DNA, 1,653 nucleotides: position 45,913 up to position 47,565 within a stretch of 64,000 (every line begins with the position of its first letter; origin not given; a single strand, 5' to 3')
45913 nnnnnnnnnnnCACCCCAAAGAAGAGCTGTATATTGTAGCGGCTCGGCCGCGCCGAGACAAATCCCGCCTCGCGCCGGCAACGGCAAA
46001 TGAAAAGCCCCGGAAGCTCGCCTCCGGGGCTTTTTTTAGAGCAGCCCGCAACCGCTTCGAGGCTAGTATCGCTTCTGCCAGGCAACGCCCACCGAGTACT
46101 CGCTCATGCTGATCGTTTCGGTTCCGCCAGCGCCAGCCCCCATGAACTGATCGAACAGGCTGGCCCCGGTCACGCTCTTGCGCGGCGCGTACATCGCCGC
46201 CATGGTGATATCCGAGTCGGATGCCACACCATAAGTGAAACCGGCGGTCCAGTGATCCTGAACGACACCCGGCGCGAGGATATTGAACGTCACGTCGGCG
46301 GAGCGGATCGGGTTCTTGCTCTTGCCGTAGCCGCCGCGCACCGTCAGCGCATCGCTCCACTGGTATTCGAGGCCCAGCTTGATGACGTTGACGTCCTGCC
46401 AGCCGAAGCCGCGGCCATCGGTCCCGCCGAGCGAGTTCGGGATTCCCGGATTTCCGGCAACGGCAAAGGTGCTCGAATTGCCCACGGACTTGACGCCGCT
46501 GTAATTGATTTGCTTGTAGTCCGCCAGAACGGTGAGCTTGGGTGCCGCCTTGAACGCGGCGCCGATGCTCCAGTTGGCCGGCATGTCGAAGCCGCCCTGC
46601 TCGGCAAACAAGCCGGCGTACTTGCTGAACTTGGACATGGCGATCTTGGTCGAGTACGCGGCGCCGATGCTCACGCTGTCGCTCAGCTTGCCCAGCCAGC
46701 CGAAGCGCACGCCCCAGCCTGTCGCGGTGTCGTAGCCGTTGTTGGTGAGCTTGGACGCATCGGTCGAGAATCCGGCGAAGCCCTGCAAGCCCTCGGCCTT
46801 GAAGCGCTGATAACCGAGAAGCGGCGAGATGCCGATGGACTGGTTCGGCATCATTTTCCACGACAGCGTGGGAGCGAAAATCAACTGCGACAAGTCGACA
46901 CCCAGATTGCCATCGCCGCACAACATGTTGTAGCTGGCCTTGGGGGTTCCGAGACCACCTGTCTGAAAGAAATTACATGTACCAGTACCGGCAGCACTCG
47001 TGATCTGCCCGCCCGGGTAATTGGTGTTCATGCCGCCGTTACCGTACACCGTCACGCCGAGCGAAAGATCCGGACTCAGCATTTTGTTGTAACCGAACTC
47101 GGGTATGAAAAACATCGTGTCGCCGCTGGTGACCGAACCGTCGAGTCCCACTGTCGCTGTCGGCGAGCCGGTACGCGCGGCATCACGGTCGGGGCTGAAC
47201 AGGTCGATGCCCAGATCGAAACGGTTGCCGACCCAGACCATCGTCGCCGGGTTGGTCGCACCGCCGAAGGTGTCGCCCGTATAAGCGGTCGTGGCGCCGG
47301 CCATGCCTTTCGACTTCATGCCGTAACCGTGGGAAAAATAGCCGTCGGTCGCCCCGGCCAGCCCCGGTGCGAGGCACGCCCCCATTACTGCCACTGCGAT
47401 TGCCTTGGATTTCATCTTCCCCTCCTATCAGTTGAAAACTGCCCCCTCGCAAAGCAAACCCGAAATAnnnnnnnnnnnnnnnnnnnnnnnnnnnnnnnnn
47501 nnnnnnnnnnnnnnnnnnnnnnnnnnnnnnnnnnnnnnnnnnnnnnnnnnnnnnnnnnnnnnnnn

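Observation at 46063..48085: Cytoplasmic DsrE-like sulfur-carrier-fold protein in an operon with a FadL/TodX-type outer-membrane channel, beside the dsr cluster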

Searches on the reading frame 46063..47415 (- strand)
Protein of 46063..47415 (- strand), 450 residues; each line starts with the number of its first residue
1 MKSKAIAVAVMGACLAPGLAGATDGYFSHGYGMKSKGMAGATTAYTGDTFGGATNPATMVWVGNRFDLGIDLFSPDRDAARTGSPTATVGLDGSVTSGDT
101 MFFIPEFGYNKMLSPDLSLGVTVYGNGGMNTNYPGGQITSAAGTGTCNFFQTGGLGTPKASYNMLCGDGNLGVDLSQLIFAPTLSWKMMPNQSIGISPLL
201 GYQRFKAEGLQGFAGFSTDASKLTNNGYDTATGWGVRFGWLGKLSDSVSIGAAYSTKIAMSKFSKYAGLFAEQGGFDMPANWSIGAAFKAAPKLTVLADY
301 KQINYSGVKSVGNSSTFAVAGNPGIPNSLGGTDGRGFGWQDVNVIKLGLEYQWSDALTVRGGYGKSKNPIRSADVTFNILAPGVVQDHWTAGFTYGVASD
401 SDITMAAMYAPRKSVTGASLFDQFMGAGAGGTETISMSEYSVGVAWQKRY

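Call 7: search_protein_families(library=pfam, proteins=[window:46063-47415:-], max_evalue=0.01)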
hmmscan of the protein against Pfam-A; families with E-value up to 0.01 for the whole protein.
window:46063-47415:- (450 aa): 1 family
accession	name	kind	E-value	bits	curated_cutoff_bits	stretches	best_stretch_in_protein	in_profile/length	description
PF03349.22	Toluene_X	-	5.5e-17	61.8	29.7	1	170-415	132-387/421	Outer membrane protein transport protein (OMPP1/FadL/TodX)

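Call 8: search_protein_families(library=ncbifam, proteins=[window:46063-47415:-], max_evalue=0.01)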
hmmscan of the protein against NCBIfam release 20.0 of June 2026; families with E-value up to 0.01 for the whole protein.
window:46063-47415:- (450 aa): 1 family
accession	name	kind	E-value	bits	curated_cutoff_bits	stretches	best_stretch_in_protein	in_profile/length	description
NF033709.1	PorV_fam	subfamily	1.7e-05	24.5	90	1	227-376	143-290/326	PorV/PorQ family protein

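Call 12: find_homologous_proteins(query=window:46063-47415:-)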
Query window:46063-47415:- (450 aa): 7408 proteins with E <= 0.001 among 8000 candidates; the best 120 are listed.
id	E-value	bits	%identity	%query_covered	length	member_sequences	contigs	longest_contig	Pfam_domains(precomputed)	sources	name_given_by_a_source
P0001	1.3e-296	1002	99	100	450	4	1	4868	PF03349.23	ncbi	ncbi:MAG: outer membrane protein transport protein [Burkholderiales bacterium]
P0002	4.3e-211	720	74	95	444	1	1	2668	PF13505.13,PF03349.23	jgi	jgi:long-chain fatty acid transport protein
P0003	6.2e-204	696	71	96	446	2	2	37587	PF13505.13,PF03349.23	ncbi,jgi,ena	-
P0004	2.6e-201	688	70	95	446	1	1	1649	PF03349.23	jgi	-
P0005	4.5e-194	664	68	96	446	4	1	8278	PF03349.23,PF06082.18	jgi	-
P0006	4.0e-190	651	69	95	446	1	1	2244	PF03349.23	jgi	jgi:long-chain fatty acid transport protein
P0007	2.7e-188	645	65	100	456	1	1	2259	PF03349.23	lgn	-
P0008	4.0e-186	638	66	95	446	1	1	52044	PF03349.23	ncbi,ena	-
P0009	2.4e-183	629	64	95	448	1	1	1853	PF03349.23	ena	-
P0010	2.6e-182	625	64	100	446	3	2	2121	PF03349.23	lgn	-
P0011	9.2e-181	620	64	100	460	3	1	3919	PF13505.13,PF03349.23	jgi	-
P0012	4.8e-180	618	64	96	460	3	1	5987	PF03349.23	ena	-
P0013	5.0e-180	618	64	95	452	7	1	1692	PF03349.23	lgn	-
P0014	8.9e-180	617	62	100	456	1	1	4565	PF03349.23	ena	-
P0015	9.5e-179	613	64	95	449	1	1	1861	PF10677.16,PF03349.23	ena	-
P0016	1.0e-177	610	62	100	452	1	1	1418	PF03349.23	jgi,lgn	-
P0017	3.6e-176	605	63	95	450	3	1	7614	PF03349.23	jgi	jgi:long-chain fatty acid transport protein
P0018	5.2e-176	604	65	95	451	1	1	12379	PF03349.23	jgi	jgi:long-chain fatty acid transport protein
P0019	7.0e-175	601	61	99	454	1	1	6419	PF10677.16,PF03349.23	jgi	jgi:long-chain fatty acid transport protein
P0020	2.9e-174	599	62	95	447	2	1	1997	PF03349.23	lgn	-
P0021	1.7e-173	596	61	99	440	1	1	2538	PF03349.23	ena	-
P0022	2.8e-173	595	56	95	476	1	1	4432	PF03349.23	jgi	jgi:long-chain fatty acid transport protein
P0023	7.4e-173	594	64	95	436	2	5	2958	PF03349.23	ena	-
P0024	8.7e-173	594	62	99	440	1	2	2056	PF10677.16,PF03349.23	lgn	-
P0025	4.5e-172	591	64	95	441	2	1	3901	PF03349.23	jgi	-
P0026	1.1e-170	587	62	98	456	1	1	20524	PF03349.23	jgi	-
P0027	2.9e-170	585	62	99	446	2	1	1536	PF03349.23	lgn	-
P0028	3.7e-170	585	61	100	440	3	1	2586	PF03349.23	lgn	-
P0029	1.8e-169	583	60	95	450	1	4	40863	PF03349.23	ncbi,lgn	ncbi:MAG TPA: outer membrane protein transport protein [Burkholderiales bacterium]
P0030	4.6e-169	581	61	96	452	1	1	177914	PF03349.23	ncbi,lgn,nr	ncbi:MAG: outer membrane protein transport protein [Betaproteobacteria bacterium]|nr:outer membrane 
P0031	8.0e-169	581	62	95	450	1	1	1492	PF03349.23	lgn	-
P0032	1.3e-168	580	61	99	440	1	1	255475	PF10677.16,PF03349.23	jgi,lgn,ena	-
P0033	1.7e-168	580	62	95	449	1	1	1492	PF03349.23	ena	-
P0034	2.9e-168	579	61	100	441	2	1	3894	PF03349.23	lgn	-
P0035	9.6e-168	577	62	96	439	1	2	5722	PF03349.23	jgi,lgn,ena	-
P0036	1.7e-167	576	63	95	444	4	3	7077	PF03349.23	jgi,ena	jgi:long-chain fatty acid transport protein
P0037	3.1e-167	575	61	96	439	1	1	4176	PF03349.23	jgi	-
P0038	6.2e-167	574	60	99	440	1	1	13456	PF03349.23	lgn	-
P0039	1.3e-166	573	61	99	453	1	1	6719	PF03349.23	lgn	-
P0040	1.4e-166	573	62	98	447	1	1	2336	PF03349.23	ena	-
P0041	1.5e-166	573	61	96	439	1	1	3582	PF03349.23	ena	-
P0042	1.9e-166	573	62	95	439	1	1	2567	PF03349.23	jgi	-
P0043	6.3e-166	571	60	94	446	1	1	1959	PF03349.23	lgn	-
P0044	5.1e-165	568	60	96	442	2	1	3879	PF03349.23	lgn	-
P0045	9.1e-165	567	59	99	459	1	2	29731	PF03349.23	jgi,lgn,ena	-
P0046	9.8e-165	567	59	99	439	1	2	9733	PF10677.16,PF03349.23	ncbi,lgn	-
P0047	9.9e-165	567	61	94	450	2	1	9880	PF13505.13,PF03349.23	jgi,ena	-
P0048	1.1e-164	567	61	98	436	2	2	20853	PF10677.16,PF03349.23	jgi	-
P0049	1.4e-164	567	59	96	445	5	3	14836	PF03349.23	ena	-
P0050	2.0e-164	566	62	94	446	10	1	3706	PF03349.23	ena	-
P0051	2.7e-164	566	58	100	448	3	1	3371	PF03349.23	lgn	-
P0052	3.6e-164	565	60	99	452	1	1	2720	PF10677.16,PF03349.23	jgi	jgi:long-chain fatty acid transport protein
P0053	4.4e-164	565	60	100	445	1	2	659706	PF03349.23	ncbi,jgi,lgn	-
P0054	7.3e-164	564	61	95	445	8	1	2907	PF03349.23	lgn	-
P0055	8.2e-164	564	61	95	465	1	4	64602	PF13505.13,PF10677.16,PF03349.23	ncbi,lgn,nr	ncbi:MAG: outer membrane protein transport protein [Betaproteobacteria bacterium]|nr:outer membrane 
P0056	9.6e-164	564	60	95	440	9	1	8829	PF03349.23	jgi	jgi:long-chain fatty acid transport protein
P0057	9.7e-164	564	59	100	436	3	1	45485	PF03349.23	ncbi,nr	ncbi:MAG: outer membrane protein transport protein [Rhodocyclaceae bacterium]|nr:outer membrane prot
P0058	9.7e-164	564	60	94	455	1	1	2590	PF03349.23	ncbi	-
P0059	1.1e-163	564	59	99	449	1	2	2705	PF13505.13,PF13609.13,PF03349.23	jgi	jgi:long-chain fatty acid transport protein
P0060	1.2e-163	564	61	94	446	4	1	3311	PF03349.23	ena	-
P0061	2.1e-163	563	62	100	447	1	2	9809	PF03349.23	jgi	jgi:long-chain fatty acid transport protein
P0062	2.1e-163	563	62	94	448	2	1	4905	PF03349.23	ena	-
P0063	3.2e-163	562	62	95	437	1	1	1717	PF03349.23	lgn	-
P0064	3.5e-163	562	60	94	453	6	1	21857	PF13505.13,PF03349.23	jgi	jgi:long-chain fatty acid transport protein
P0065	4.7e-163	562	58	99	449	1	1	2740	PF03349.23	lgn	-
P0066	5.6e-163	561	59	99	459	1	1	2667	PF13505.13,PF03349.23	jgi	jgi:long-chain fatty acid transport protein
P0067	5.7e-163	561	60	96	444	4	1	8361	PF03349.23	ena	-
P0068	6.6e-163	561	60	95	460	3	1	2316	PF13505.13,PF03349.23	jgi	jgi:long-chain fatty acid transport protein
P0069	1.6e-162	560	60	98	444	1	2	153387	PF03349.23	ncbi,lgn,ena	-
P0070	1.9e-162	560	59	100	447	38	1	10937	PF03349.23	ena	-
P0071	2.0e-162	560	62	94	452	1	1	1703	PF03349.23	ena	-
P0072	2.0e-162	560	59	99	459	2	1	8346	PF03349.23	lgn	-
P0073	2.4e-162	559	59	100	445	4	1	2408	PF03349.23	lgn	-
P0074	3.1e-162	559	60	95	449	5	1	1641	PF13505.13,PF13609.13,PF03349.23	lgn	-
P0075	3.4e-162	559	59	96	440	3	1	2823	PF03349.23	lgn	-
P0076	4.1e-162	559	61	96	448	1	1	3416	PF03349.23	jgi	-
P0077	6.0e-162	558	59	99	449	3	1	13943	PF03349.23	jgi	jgi:long-chain fatty acid transport protein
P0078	6.0e-162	558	59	99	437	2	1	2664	PF10677.16,PF03349.23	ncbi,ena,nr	ncbi:MAG TPA: long-chain fatty acid transporter [Betaproteobacteria bacterium]|nr:long-chain fatty a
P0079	7.1e-162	558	60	94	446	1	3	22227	PF03349.23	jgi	jgi:long-chain fatty acid transport protein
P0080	7.2e-162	558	60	100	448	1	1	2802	PF03349.23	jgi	-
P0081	7.8e-162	558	60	99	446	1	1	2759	PF03349.23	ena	-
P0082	9.0e-162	557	59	95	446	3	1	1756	PF03349.23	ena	-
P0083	1.5e-161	557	60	99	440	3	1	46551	PF03349.23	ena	-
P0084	1.5e-161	557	60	96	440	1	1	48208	PF03349.23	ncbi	-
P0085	1.6e-161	557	59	94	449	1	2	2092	PF13505.13,PF03349.23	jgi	jgi:long-chain fatty acid transport protein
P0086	2.2e-161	556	60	96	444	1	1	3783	PF03349.23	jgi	-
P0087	2.2e-161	556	59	95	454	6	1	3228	PF03349.23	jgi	-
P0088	2.7e-161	556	59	98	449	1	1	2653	PF13505.13,PF03349.23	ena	-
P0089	2.7e-161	556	58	99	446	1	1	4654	PF13505.13,PF03349.23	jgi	jgi:long-chain fatty acid transport protein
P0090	3.0e-161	556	61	99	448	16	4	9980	PF13609.13,PF03349.23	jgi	jgi:long-chain fatty acid transport protein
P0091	4.0e-161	555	60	95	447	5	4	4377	PF13505.13,PF03349.23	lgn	-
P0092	5.0e-161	555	60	99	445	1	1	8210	PF03349.23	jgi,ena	-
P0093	5.3e-161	555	60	94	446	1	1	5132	PF03349.23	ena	-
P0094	5.3e-161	555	60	99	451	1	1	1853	PF10677.16,PF03349.23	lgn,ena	-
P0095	5.5e-161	555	60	94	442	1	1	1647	PF03349.23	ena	-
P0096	6.1e-161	555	57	99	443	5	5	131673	PF13609.13,PF03349.23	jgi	jgi:long-chain fatty acid transport protein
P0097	6.1e-161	555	60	95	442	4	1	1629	PF03349.23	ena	-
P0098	6.2e-161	555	60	96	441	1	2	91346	PF03349.23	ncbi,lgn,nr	ncbi:MAG: outer membrane protein transport protein [Nitrospirae bacterium]|nr:outer membrane protein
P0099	6.5e-161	555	58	100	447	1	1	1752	PF03349.23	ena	-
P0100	6.9e-161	555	58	99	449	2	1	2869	PF13505.13,PF13609.13,PF03349.23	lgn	-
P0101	7.1e-161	554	58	99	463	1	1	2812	PF03349.23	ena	-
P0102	7.2e-161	554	58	98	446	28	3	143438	PF03349.23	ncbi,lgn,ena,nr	ncbi:MAG: long-chain fatty acid transport protein [Nitrospirae bacterium]|nr:MAG: long-chain fatty a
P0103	7.2e-161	554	59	100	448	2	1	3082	PF03349.23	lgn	-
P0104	7.3e-161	554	60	95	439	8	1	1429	PF13609.13,PF03349.23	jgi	jgi:long-chain fatty acid transport protein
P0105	7.5e-161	554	58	99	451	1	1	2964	PF03349.23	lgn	-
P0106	7.9e-161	554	60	98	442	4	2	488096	PF03349.23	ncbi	-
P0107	1.1e-160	554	61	94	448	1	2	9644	PF03349.23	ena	-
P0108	1.1e-160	554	60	94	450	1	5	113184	PF13505.13,PF03349.23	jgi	jgi:long-chain fatty acid transport protein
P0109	1.3e-160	554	60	95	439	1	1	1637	PF03349.23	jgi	jgi:long-chain fatty acid transport protein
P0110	1.5e-160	553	58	100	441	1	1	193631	PF03349.23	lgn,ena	-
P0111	1.7e-160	553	60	94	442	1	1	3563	PF13505.13,PF03349.23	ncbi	-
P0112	2.0e-160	553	58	100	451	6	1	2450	PF03349.23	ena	-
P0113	2.1e-160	553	60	94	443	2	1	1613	PF03349.23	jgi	-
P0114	2.5e-160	553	60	94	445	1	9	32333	PF03349.23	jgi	jgi:long-chain fatty acid transport protein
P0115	2.6e-160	553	58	95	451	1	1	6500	PF13505.13,PF03349.23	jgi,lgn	jgi:long-chain fatty acid transport protein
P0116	2.9e-160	552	60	95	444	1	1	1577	PF03349.23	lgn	-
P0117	3.3e-160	552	60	94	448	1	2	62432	PF13505.13,PF03349.23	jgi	jgi:long-chain fatty acid transport protein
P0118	3.5e-160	552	60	96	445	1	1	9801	PF03349.23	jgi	jgi:long-chain fatty acid transport protein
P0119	4.1e-160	552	58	98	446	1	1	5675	PF03349.23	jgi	jgi:long-chain fatty acid transport protein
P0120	5.1e-160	552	60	95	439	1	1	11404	PF03349.23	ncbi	-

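Call 15: find_encoding_contigs(protein=P0003, flank=10000, max_places=4)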
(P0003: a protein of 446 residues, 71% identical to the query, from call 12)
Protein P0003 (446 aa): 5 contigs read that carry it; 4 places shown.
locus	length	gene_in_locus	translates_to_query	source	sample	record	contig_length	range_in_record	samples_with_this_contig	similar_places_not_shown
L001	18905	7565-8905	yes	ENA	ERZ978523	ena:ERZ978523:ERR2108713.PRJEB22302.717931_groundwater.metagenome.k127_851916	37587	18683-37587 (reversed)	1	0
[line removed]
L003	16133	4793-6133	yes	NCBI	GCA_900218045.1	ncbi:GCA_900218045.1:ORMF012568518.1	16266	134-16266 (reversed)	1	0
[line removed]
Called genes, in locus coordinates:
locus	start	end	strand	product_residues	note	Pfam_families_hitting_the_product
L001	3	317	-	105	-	?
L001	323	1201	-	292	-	PF04909:Amidohydro_2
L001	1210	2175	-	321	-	PF03401:TctC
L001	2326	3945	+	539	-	PF02776:TPP_enzyme_N, PF00205:TPP_enzyme_M, PF02775:TPP_enzyme_C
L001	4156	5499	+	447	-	PF03972:MmgE_PrpD_N, PF19305:MmgE_PrpD_C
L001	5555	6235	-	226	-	PF07298:NnrU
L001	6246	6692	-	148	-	PF02635:DsrE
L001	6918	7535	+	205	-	PF13686:DrsE_2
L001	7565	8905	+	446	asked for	PF13505:OMP_b-brl (faint), PF03349:Toluene_X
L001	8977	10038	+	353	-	PF13899:Thioredoxin_7, PF13098:Thioredoxin_2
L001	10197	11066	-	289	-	PF01435:Peptidase_M48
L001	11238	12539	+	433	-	PF13432:TPR_16 (weak), PF14559:TPR_19 (weak)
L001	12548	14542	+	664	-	PF04773:FecR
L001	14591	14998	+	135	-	PF01814:Hemerythrin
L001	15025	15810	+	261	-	PF07386:DUF1499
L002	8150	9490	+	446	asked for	PF13505:OMP_b-brl (faint), PF03349:Toluene_X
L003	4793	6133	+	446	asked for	PF13505:OMP_b-brl (faint), PF03349:Toluene_X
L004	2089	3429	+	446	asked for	PF13505:OMP_b-brl (faint), PF03349:Toluene_X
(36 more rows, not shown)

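Call 16: find_related_loci(query=A1, collection=genome_contigs, flank=6000)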
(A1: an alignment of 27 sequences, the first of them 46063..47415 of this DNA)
Query A1 (450 aa) in genome_contigs; peptide patterns used: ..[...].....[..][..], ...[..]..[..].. (x = any residue, [..] = any of these).
600 stretches matched a pattern (row limit reached: there are more); 583 encode a relative of the query (tblastn E <= 1e-3); the best 80 are kept; 80 distinct loci.
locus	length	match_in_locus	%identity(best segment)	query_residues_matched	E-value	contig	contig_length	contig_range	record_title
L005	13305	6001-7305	59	1-450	2e-170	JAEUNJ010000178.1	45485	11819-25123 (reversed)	MAG: Rhodocyclaceae bacterium isolate new MAG-170 k141_3883131, whole genome shotgun sequence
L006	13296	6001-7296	59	8-446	1e-168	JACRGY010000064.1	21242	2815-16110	MAG: Nitrospirae bacterium isolate NC_groundwater_1763_Pr3_B-0.1um_44_11 SR-2_scaffold_141_1212070, whole genome shotgun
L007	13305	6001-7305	58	6-446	3e-167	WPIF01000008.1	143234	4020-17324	MAG: Nitrospirae bacterium isolate X2_MetaBAT.7 scaffold_74, whole genome shotgun sequence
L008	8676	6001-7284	60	6-446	5e-167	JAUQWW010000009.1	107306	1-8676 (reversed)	MAG: Gallionellaceae bacterium isolate BIN13 contig_10636, whole genome shotgun sequence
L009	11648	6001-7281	60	1-446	6e-167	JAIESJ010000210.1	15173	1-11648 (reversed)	MAG: Burkholderiales bacterium isolate co.spades.METABAT.2.5kb_011 c_000000433815, whole genome shotgun sequence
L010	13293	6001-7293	61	17-446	7e-167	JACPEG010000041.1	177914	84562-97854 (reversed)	MAG: Betaproteobacteria bacterium isolate NC_groundwater_329_Ag_B-0.1um_65_19 GD18-4_B1_scaffold_921328, whole genome sh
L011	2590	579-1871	60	23-446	7e-178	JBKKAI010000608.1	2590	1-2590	MAG: Terriglobia bacterium isolate swi_bin.297 S1Ck127_16950843_flag_1_multi_4.0000_len_2590, whole genome shotgun seque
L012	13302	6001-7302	61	24-450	1e-165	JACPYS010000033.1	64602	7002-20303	MAG: Betaproteobacteria bacterium isolate NC_groundwater_869_Pr1_S2p5_64_25 Montesol18_S2p5_coassembly_scaffold_500101,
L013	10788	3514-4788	58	16-446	4e-165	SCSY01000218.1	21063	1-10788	MAG: Nitrospirae bacterium isolate FW300_bin.22 FW300_bin.22-118037, whole genome shotgun sequence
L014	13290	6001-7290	59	5-450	7e-165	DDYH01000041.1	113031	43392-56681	MAG TPA_asm: Gallionellaceae bacterium UBA2239 UBA2239_contig_858, whole genome shotgun sequence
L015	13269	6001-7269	61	17-446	5e-164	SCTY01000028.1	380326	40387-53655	MAG: Betaproteobacteria bacterium isolate FW602_bin.15 FW602_bin.15-54234, whole genome shotgun sequence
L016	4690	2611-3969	57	6-450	3e-167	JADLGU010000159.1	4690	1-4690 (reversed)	MAG: Rhodocyclaceae bacterium isolate SJ453 c_000000700152, whole genome shotgun sequence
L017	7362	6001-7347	58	1-450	6e-163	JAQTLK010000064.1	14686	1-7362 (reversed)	MAG: Sulfuricella sp. isolate STA_15 NODE_7955_length_14686_cov_79.427158_Sandtown_A, whole genome shotgun sequence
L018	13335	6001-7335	57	1-450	6e-162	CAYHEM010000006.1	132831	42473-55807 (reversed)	MAG TPA_asm: uncultured Gallionella sp. isolate ERP119702_co1_195 genome assembly, contig: NODE_65_length_132831_cov_44.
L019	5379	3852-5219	57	1-450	4e-164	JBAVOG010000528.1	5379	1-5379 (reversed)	MAG: Burkholderiales bacterium isolate MFD02366_ilm_asm_bin19 k127_77406, whole genome shotgun sequence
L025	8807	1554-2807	58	22-446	1e-159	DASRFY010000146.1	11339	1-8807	MAG TPA_asm: Burkholderiales bacterium isolate SMAG_U10044 k141_446603, whole genome shotgun sequence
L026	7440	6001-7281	57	2-450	1e-159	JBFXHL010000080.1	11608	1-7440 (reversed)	MAG: Sulfuricellaceae bacterium isolate CA_2019_TPIn_186 NODE_20159_length_11608_cov_5.054612_TPIn, whole genome shotgun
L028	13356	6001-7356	56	1-450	9e-159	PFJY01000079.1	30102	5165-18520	MAG: Hydrogenophilales bacterium CG_4_10_14_3_um_filter_58_23 CG_4_10_14_3_um_filter_scaffold_619_c, whole genome shotgu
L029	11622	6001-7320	59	1-450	1e-158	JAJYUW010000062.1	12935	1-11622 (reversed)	MAG: Proteobacteria bacterium isolate FK1.bin35 NODE_5129_length_12935_cov_5.027717, whole genome shotgun sequence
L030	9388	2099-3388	58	17-450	4e-158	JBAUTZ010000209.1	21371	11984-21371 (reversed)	MAG: Burkholderiales bacterium isolate MFD01873_ilm_asm_bin12 k127_9331, whole genome shotgun sequence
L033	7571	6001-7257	59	20-450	5e-157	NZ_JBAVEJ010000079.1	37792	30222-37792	MAG: Sulfuricaulis sp. isolate MFD05944_ilm_asm_bin16 k127_58806, whole genome shotgun sequence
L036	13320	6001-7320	58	8-450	7e-156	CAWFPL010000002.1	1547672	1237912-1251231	MAG: uncultured proteobacterium isolate MFD01299.bin.1.58 genome assembly, contig: contig_21676, whole genome shotgun se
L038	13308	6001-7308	56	4-450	4e-155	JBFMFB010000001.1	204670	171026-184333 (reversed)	MAG: Pseudomonadota bacterium isolate MAG260 MAG260_1, whole genome shotgun sequence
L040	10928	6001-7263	56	18-450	3e-154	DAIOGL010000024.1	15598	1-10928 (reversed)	MAG TPA_asm: Sulfuritalea sp. isolate CTOTU24850 NODE_477_length_15598_cov_6.733449, whole genome shotgun sequence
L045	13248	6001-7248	58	23-446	9e-153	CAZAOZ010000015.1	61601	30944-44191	MAG TPA_asm: uncultured Bordetella sp. isolate ERP113451_co7_129 genome assembly, contig: NODE_139_length_61601_cov_24.1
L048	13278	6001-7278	57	17-450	2e-152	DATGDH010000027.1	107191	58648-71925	MAG TPA_asm: Burkholderiales bacterium isolate SMAG_U9669 k141_514704, whole genome shotgun sequence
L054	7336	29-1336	55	22-450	5e-150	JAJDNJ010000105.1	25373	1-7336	MAG: Betaproteobacteria bacterium isolate ALJrbin.28 k141_106428, whole genome shotgun sequence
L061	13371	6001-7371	55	1-450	2e-149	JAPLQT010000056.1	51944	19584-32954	MAG: Proteobacteria bacterium isolate LacPavin_0818_WC45_MAG_60_9 LacPavin_0818_WC45_scaffold_76465, whole genome shotgu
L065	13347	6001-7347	55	1-446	1e-148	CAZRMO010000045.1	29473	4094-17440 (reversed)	MAG TPA_asm: uncultured Enterobacteriaceae bacterium isolate binchicken_co224_260 genome assembly, contig: NODE_1304_len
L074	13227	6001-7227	55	18-446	9e-148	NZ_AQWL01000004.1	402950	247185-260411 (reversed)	Thiobacillus denitrificans DSM 12475 B059DRAFT_scaffold_3.4_C, whole genome shotgun sequence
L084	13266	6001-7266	53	8-450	4e-147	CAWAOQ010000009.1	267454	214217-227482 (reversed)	MAG: uncultured beta proteobacterium isolate MFD02979.bin.1.169 genome assembly, contig: contig_42459, whole genome shot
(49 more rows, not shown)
